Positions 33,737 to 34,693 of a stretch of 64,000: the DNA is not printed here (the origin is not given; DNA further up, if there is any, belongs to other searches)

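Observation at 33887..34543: HNH endonuclease between gp18 and gp19 with a start-region hairpin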

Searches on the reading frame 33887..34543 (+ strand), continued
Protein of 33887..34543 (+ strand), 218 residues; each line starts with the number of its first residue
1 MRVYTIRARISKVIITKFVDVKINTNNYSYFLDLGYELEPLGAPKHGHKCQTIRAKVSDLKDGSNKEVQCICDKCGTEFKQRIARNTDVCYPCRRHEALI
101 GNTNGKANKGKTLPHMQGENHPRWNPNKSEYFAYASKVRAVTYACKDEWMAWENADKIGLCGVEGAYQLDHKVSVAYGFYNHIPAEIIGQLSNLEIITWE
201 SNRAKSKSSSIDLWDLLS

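Call 58: get_annotated_region(hit=H67, flank=400)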
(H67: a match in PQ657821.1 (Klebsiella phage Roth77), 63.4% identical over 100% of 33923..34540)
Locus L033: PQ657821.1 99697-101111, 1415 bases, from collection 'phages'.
description: Klebsiella phage Roth77, complete genome.
organism: Klebsiella phage Roth77 (NCBI taxid 3384141)
taxonomy: Viruses
host: Klebsiella sp. CFI_131-KPC-2; source: -; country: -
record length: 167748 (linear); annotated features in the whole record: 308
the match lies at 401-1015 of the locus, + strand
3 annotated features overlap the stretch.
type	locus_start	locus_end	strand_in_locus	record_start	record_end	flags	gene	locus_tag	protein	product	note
CDS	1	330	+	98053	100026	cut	-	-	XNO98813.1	tail sheath protein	-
CDS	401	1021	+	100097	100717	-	-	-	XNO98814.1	type II restriction endonuclease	-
CDS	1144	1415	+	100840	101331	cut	-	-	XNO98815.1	tail tube protein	-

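Call 59: get_annotated_region(hit=H106, flank=400)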
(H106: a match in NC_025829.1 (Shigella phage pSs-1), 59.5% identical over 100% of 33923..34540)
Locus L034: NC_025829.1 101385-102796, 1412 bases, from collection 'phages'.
description: Shigella phage pSs-1, complete genome.
organism: Shigella phage pSs-1 (NCBI taxid 1551641)
taxonomy: Viruses; Duplodnaviria; Heunggongvirae; Uroviricota; Caudoviricetes; Straboviridae; Tevenvirinae; Tequatrovirus; Tequatrovirus pss1
host: Shigella sonnei ATCC 25931; source: -; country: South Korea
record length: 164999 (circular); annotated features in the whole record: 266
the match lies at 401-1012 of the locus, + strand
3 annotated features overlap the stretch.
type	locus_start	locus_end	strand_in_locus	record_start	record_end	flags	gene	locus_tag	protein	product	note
CDS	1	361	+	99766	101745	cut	-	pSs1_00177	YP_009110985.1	tail sheath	gp179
CDS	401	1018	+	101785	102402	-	-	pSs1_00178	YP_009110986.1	hypothetical protein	gp180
CDS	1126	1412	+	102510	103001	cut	-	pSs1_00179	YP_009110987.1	tail protein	gp181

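Call 63: fold_search(model_id=the predicted structure, library=pdb)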
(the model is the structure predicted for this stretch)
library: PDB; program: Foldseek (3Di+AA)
matches with E <= 10: 38; with E <= 0.001: 0
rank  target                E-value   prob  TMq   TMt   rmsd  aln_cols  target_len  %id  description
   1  7ane_at               5.5e-01  0.25  0.20  0.20  14.6       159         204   14  Leishmania Major mitochondrial ribosome (released 2021-06-23)
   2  2f8b_MODEL_1_A        1.2e+00  0.16  0.09  0.31   8.4        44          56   16  NMR structure of the C-terminal domain (dimer) of HPV45 oncoprotein E7 (released 2006-08-08)
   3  8gdx                  2.3e+00  0.20  0.13  0.16   6.9        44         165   18  Crystal structure of JADE1 PZP domain (released 2024-03-13)
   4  8p8v_x                3.1e+00  0.05  0.13  0.24  19.3        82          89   21  Mycoplasma pneumoniae di-ribosome in chloramphenicol-treated cells (leading 70S) (released 2024-11-20)
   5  9fqr_Ij               3.1e+00  0.04  0.15  0.07  14.5       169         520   11  96-nm repeat of axonemal doublet microtubules from bovine sperm (released 2025-03-26)
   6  9hmp_D                3.1e+00  0.03  0.13  0.09  12.6       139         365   11  X-ray structure of S. cerevisiae threonylcarbamoyladenosine dehydratase 1 (residues 50-429) in complex with AMP (released 2025-12-24)
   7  4ets_A                3.7e+00  0.03  0.07  0.10  13.4        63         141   17  Crystal structure of Campylobacter jejuni ferric uptake regulator (released 2012-06-20)
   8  7zw0_sh               4.0e+00  0.02  0.15  0.07  11.9       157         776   13  FAP-80S Complex - Rotated state (released 2022-10-05)
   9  7pua_Fd               4.2e+00  0.23  0.17  0.35   2.3        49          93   12  Middle assembly intermediate of the Trypanosoma brucei mitoribosomal small subunit (released 2022-03-02)
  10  9emd                  4.8e+00  0.01  0.13  0.09  22.6       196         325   12  Crystal structure of Histidine acetyltransferase with L-histidine and coenzyme A disulfide (released 2025-03-19)
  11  8wtc_B                5.1e+00  0.03  0.11  0.20  15.0        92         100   17  Crystal structure of McsB kinase domain complexed with McsA. (released 2024-05-08)
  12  8p8b_x                5.7e+00  0.06  0.12  0.36   5.7        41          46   22  Mycoplasma pneumoniae large ribosomal subunit in chloramphenicol-treated cells (released 2024-11-20)
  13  6yxx_E2               5.7e+00  0.06  0.16  0.10  16.6        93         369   14  State A of the Trypanosoma brucei mitoribosomal large subunit assembly intermediate (released 2020-10-14)
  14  7pub_DS               6.1e+00  0.21  0.17  0.14   2.5        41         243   20  Late assembly intermediate of the Trypanosoma brucei mitoribosomal small subunit (released 2022-05-04)
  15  9hny_Fd               6.4e+00  0.20  0.15  0.31   2.8        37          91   16  Mitoribosomal small subunit in complex with Mettl15 and Mettl17 (released 2025-03-26)
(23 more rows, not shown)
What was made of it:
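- On His-Me finger (HNH) nuclease superfamily: Foldseek against PDB found nothing (call 63).
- Tried and rejected: Foldseek against PDB: nothing (call 63).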

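Call 68: search_protein_families(library=pfam, alignment_id=A3, max_evalue=1)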
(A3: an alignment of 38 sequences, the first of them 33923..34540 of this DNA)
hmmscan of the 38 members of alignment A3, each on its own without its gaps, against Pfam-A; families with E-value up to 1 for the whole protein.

A. member 1, window:33923-34540:+ (206 aa): 2 families
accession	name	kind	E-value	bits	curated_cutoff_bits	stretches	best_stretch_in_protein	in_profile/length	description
PF14311.12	DUF4379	-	0.049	14.3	24.5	1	43-82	13-54/56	Probable Treble clef zinc finger domain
PF01155.25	HypA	-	0.79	10.2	28.9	0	53-86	66-97/112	Hydrogenase/urease nickel incorporation, metallochaperone, hypA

B. families by the number of members that match (of 38 scanned): 43 families (the first 25 are shown)
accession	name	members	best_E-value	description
PF14311.12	DUF4379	15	0.0022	Probable Treble clef zinc finger domain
PF09723.15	Zn_ribbon_8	7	0.0053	Zinc ribbon domain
PF01155.25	HypA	5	0.061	Hydrogenase/urease nickel incorporation, metallochaperone, hypA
PF00569.23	ZZ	4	0.032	Zinc finger, ZZ type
PF13395.12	HNH_4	2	0.00095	HNH endonuclease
PF24734.1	DUF7685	2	0.018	Domain of unknown function (DUF7685)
PF23033.1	DUF7034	2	0.023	Domain of unknown function (DUF7034)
PF10955.13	Fin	2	0.085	Anti-sigma-F factor Fin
PF03226.21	Yippee-Mis18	1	0.0027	Yippee zinc-binding/DNA-binding /Mis18, centromere assembly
PF00935.25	Ribosomal_L44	1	0.0046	Ribosomal protein L44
PF05191.20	ADK_lid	1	0.01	Adenylate kinase, active site lid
PF10235.14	Cript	1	0.011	Microtubule-associated protein CRIPT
PF11467.13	LEDGF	1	0.017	Lens epithelium-derived growth factor (LEDGF)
PF09250.16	Prim-Pol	1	0.02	Bifunctional DNA primase/polymerase, N-terminal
PF17003.11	Actin_micro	1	0.031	Putative actin-like family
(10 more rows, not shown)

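Call 69: search_protein_families(library=phrogs, alignment_id=A3, max_evalue=0.01)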
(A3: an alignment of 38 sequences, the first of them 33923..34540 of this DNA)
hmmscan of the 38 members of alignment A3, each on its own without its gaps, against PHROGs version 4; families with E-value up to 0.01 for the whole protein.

A. member 1, window:33923-34540:+ (206 aa): 3 families
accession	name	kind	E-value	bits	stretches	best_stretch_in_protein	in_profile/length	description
phrog_5104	-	unknown function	5.2e-87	292.2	1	1-205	1-209/228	-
phrog_23051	-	unknown function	0.00093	20.2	0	157-205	187-235/246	-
phrog_12131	-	DNA, RNA and nucleotide metabolism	0.0088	16.2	0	40-70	32-62/313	homing endonuclease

B. families by the number of members that match (of 38 scanned): 14 families
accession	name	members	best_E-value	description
phrog_5104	-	38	3.6e-90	-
phrog_23051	-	13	3.2e-07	-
phrog_12131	-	11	2e-06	homing endonuclease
phrog_1035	-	8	2.8e-08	endonuclease VII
phrog_4538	-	3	8.2e-05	-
phrog_14913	-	3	0.0012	HNH endonuclease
phrog_6050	-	2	0.00017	HNH endonuclease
phrog_19902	-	2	0.00021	HNH endonuclease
phrog_559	-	2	0.0018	HNH endonuclease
phrog_7785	-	2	0.0048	HNH endonuclease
phrog_18493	-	1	3.1e-05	-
phrog_2834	-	1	0.0079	-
phrog_33592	-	1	0.0085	-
phrog_22460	-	1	0.0097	-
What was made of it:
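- On T6 ORF19.1 family (phrog_5104): phrog_5104 E 5e-87, covering residues 1-205 (call 69).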

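Call 85: find_encoding_contigs(protein=P0005, flank=600, max_places=1)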
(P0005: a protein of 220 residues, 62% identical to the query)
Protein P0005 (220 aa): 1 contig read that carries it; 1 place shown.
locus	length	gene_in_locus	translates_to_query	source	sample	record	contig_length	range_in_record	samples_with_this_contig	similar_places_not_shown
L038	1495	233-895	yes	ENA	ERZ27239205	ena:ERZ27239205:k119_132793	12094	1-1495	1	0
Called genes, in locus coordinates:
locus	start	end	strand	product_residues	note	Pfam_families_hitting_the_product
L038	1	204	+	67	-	?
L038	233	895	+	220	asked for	-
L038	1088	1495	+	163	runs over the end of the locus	PF23849:Phage_TTP_2, PF06841:Phage_T4_gp19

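Call 86: find_encoding_contigs(protein=P0003, flank=600, max_places=1)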
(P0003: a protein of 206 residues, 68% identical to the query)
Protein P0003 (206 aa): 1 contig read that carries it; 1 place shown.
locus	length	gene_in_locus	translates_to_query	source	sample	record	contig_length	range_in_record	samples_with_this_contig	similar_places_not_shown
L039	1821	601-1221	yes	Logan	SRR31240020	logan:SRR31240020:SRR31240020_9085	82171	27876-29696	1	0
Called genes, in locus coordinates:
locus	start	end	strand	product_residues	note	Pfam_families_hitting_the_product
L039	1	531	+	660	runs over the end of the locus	PF22671:Gp18_domIII_N, PF22639:Gp18_dom_I, PF17481:Phage_sheath_domII, PF04984:Phage_sheath_1, PF17482:Phage_sheath_1C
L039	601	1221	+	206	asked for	-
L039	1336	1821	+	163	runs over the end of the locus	PF23849:Phage_TTP_2, PF06841:Phage_T4_gp19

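Call 87: find_encoding_contigs(protein=P0008, flank=600, max_places=1)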
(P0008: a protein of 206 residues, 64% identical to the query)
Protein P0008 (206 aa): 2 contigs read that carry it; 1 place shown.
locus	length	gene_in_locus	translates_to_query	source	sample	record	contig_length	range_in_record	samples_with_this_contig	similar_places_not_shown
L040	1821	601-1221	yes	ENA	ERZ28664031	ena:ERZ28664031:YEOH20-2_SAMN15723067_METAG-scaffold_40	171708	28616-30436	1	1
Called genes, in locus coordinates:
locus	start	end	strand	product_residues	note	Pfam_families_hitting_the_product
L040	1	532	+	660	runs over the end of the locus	PF22671:Gp18_domIII_N, PF22639:Gp18_dom_I, PF17481:Phage_sheath_domII, PF04984:Phage_sheath_1, PF17482:Phage_sheath_1C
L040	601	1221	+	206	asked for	-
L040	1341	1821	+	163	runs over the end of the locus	PF23849:Phage_TTP_2, PF06841:Phage_T4_gp19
